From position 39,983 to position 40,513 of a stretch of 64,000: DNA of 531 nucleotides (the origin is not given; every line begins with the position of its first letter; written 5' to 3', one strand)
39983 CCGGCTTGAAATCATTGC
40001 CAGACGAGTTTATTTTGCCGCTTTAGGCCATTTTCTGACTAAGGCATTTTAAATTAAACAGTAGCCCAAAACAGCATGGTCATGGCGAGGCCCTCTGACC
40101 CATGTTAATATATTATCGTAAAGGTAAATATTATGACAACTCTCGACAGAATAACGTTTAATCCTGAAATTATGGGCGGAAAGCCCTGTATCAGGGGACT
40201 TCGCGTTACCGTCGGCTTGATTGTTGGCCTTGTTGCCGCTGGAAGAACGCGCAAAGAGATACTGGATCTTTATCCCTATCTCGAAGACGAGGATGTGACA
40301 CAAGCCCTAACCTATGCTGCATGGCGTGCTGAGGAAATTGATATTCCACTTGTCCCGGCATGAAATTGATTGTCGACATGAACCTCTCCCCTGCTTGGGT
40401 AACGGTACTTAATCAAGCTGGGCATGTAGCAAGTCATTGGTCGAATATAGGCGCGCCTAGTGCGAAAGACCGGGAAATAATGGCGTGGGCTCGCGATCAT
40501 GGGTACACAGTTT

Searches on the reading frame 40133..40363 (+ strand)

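Call 50: search_protein_families(library=pfam, proteins=[window:40133-40363:+], max_evalue=0.1)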
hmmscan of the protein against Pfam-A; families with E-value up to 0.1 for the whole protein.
window:40133-40363:+ (76 aa): 1 family
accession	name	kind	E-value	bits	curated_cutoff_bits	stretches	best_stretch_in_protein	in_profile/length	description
PF04255.20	DUF433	-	4.9e-24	84.3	23.6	1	7-62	1-56/56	Protein of unknown function (DUF433)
